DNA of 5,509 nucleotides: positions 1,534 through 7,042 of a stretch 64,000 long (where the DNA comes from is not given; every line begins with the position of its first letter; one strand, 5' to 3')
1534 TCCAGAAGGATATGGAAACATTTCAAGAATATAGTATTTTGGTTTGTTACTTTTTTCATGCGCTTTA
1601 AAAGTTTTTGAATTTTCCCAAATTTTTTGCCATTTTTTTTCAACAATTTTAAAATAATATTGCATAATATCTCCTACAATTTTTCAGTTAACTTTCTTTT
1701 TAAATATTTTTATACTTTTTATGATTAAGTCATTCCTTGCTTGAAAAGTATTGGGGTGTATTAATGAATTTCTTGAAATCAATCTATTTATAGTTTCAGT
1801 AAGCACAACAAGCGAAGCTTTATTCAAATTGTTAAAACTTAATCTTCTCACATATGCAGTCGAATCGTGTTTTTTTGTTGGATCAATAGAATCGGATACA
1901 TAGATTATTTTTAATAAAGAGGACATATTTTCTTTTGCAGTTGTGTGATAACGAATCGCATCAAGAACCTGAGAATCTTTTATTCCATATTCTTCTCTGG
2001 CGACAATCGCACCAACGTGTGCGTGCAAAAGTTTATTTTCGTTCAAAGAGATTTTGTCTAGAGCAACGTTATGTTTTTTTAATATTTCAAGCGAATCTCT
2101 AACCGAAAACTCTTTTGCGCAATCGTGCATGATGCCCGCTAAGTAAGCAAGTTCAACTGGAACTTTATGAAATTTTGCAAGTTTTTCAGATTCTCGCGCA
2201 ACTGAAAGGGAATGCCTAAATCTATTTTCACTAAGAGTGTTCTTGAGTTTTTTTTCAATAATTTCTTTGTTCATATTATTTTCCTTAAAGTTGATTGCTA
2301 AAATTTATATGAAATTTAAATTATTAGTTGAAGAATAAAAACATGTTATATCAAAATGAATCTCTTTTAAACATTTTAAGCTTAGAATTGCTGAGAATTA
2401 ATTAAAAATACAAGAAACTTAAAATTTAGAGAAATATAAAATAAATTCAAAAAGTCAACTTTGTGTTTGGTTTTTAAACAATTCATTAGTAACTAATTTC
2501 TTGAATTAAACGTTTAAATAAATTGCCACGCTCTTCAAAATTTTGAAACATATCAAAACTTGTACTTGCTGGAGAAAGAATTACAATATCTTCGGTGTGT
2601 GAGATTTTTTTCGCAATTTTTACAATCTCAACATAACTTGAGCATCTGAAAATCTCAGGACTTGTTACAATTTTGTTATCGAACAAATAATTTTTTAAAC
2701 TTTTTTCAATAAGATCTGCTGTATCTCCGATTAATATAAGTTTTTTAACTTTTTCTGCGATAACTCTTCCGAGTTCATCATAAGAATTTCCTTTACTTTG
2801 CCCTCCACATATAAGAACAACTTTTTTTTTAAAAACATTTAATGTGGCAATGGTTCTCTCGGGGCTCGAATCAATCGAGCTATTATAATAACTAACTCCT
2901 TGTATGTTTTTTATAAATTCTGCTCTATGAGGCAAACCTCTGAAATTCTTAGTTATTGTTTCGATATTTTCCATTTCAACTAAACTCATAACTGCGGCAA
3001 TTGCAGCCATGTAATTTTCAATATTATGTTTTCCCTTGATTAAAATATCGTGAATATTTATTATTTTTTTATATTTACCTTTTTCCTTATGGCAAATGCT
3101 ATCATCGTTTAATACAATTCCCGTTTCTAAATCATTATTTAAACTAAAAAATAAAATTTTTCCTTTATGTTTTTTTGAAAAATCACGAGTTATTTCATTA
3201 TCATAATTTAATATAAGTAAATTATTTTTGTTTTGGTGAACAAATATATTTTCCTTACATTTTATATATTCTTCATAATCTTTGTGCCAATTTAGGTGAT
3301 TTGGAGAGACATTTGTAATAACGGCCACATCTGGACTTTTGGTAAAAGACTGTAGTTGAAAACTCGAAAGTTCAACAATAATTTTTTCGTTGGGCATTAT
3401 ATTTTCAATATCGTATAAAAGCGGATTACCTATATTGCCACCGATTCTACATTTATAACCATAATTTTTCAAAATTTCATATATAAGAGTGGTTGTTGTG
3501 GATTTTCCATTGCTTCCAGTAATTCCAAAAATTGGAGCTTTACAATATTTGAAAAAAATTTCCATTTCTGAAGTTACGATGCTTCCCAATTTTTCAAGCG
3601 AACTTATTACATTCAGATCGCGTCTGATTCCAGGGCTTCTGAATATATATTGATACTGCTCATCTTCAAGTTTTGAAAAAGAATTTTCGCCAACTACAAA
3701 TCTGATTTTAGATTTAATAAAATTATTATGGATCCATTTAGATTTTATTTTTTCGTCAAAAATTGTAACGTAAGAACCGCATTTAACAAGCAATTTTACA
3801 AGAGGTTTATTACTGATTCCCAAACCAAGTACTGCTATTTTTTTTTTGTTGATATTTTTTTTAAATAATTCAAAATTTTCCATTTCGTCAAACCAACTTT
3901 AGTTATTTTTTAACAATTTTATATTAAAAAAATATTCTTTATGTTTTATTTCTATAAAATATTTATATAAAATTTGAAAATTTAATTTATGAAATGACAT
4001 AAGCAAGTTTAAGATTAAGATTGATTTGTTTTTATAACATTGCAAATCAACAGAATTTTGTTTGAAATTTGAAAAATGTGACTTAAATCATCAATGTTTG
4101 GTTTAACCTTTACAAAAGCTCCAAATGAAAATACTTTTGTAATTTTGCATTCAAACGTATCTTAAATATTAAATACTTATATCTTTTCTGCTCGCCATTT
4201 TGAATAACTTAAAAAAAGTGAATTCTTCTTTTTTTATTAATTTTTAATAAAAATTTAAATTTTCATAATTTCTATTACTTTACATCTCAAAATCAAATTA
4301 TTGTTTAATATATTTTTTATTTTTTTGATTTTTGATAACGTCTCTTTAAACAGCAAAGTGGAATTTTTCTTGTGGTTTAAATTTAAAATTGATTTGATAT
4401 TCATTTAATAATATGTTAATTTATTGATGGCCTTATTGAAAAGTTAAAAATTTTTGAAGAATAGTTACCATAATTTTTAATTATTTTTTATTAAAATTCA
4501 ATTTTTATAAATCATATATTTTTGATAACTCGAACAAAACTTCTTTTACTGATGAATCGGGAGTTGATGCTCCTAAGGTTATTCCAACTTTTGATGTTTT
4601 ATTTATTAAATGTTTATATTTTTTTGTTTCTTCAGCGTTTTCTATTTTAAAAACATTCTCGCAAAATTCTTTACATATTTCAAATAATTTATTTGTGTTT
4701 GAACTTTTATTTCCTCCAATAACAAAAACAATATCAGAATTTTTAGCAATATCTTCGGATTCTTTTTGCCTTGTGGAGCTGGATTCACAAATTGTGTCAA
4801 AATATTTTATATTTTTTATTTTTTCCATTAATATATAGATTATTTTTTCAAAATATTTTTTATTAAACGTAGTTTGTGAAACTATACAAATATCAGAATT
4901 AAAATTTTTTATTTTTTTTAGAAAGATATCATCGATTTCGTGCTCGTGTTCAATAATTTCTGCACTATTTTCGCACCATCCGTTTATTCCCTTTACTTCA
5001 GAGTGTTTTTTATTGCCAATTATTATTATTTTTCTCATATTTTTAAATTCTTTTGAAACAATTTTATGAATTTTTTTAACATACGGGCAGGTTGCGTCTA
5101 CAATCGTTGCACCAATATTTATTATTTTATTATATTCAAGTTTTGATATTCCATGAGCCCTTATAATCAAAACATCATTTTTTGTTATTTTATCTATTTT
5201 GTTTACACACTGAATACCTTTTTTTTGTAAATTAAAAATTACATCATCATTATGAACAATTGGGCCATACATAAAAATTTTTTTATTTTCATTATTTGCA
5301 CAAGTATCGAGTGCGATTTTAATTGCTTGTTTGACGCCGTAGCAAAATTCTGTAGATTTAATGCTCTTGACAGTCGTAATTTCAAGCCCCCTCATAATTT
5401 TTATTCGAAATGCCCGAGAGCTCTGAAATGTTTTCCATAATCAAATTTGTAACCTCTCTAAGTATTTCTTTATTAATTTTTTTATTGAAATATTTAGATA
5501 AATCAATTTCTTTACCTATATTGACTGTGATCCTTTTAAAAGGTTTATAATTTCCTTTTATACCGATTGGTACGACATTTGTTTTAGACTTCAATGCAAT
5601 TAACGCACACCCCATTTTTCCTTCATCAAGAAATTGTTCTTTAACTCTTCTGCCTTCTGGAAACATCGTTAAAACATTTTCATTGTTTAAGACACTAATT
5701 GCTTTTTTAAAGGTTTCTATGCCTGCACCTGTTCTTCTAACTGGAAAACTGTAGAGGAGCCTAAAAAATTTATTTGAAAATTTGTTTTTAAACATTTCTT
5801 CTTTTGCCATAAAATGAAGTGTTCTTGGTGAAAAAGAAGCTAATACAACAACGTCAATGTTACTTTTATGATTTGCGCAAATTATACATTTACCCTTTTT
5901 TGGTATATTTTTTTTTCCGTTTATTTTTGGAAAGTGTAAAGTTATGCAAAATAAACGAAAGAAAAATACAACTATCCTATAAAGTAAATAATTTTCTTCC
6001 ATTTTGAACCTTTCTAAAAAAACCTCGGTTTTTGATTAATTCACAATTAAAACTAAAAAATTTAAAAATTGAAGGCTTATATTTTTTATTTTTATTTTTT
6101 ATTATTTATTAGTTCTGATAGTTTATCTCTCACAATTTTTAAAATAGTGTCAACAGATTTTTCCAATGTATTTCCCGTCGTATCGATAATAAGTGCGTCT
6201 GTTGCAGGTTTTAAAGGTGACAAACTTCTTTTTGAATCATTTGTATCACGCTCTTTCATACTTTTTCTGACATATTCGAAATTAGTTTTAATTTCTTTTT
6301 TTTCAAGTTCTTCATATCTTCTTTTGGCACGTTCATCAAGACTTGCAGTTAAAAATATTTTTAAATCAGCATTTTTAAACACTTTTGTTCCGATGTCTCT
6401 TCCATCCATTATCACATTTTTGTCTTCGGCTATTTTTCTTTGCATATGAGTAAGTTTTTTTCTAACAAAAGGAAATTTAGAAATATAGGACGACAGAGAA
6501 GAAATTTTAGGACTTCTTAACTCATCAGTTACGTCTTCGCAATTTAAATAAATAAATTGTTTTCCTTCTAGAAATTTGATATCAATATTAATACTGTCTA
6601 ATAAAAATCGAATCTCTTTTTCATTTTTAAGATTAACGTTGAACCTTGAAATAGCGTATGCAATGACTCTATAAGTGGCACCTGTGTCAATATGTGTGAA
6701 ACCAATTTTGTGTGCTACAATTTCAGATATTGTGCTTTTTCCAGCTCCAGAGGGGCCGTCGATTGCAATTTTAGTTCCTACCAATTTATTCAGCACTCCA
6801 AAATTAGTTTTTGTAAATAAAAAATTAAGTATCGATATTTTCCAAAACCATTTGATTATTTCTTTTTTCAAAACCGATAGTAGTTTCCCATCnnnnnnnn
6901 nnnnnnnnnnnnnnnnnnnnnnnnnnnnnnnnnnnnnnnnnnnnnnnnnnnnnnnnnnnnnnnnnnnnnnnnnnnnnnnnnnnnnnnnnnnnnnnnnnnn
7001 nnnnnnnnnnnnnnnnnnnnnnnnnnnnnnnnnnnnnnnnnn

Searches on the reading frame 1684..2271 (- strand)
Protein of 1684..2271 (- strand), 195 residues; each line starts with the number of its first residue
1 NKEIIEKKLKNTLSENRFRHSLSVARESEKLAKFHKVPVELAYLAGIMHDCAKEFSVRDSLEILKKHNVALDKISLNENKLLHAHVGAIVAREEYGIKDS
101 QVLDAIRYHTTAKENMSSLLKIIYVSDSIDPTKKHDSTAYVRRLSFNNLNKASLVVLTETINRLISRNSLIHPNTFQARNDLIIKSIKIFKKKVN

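Call 61: search_protein_families(library=pfam, proteins=[window:1684-2271:-], max_evalue=0.00001)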
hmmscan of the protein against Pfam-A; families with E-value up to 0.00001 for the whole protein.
window:1684-2271:- (195 aa): 1 family
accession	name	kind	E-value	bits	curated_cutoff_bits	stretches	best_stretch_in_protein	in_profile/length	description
PF01966.28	HD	-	4.7e-14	53.1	22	1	17-130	1-114/116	HD domain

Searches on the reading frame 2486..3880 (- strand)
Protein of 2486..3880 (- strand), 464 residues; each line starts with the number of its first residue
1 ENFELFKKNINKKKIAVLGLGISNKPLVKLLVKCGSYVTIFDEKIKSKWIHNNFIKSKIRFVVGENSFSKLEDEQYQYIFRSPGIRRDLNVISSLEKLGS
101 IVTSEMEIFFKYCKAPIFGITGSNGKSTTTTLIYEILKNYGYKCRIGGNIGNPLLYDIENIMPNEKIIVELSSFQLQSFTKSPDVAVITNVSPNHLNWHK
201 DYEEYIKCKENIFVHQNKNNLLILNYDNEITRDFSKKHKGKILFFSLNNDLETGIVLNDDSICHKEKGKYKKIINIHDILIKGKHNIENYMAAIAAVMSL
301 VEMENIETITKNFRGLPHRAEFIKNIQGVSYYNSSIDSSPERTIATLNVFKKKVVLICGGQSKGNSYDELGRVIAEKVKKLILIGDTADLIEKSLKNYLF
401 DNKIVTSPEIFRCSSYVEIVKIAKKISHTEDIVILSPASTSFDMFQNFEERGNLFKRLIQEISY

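Call 61: search_protein_families(library=pfam, proteins=[window:2486-3880:-], max_evalue=0.00001)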
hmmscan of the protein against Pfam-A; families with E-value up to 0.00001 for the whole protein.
window:2486-3880:- (464 aa): 2 families
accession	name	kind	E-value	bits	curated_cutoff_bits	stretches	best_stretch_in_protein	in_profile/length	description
PF08245.18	Mur_ligase_M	-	3.4e-31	109.2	24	1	120-297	1-200/200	Mur ligase middle domain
PF02875.26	Mur_ligase_C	-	7.6e-08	33.7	28.4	1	318-438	1-126/127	Mur ligase, glutamate ligase domain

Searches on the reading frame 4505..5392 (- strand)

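Call 61: search_protein_families(library=pfam, proteins=[window:4505-5392:-], max_evalue=0.00001)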
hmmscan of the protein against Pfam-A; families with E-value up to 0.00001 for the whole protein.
window:4505-5392:- (295 aa): 1 family
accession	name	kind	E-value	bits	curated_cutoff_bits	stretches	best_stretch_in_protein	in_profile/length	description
PF02401.23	LYTB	-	3.3e-82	276.2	24.5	1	10-289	3-266/267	LytB protein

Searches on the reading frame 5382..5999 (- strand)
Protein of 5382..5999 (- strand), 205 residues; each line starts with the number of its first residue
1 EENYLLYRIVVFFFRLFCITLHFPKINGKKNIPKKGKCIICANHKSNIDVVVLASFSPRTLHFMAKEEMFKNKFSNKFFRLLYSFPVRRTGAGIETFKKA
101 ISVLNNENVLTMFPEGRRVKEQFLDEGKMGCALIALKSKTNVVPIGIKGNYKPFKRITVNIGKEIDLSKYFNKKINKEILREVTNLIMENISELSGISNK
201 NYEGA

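Call 61: search_protein_families(library=pfam, proteins=[window:5382-5999:-], max_evalue=0.00001)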
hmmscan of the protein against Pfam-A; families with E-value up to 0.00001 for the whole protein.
window:5382-5999:- (205 aa): 1 family
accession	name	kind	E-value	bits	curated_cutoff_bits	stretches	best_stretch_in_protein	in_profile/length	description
PF01553.26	Acyltransferase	-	1.7e-25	89.8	23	1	25-148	3-132/132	Acyltransferase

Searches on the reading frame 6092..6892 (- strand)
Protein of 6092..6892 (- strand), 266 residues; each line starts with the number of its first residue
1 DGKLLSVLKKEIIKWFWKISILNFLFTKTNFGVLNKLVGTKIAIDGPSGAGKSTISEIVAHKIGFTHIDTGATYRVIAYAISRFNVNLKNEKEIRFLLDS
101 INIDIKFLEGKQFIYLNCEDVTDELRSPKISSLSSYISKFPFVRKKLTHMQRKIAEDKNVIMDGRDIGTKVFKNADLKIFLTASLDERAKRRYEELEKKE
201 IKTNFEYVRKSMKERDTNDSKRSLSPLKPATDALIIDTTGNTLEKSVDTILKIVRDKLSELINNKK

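Call 61: search_protein_families(library=pfam, proteins=[window:6092-6892:-], max_evalue=0.00001)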
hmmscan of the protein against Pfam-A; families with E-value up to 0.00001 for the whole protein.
window:6092-6892:- (266 aa): 4 families
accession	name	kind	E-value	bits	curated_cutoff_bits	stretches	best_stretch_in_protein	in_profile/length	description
PF02224.24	Cytidylate_kin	-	3.2e-70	236.6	26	1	42-255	1-210/211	Cytidylate kinase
PF13189.12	Cytidylate_kin2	-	1.8e-08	35.2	28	1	42-218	2-149/176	Cytidylate kinase-like family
PF13238.12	AAA_18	-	3.8e-07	31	29.4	1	42-204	1-121/128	AAA domain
PF13207.12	AAA_17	-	8.6e-07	29.7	27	0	46-75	2-31/136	AAA domain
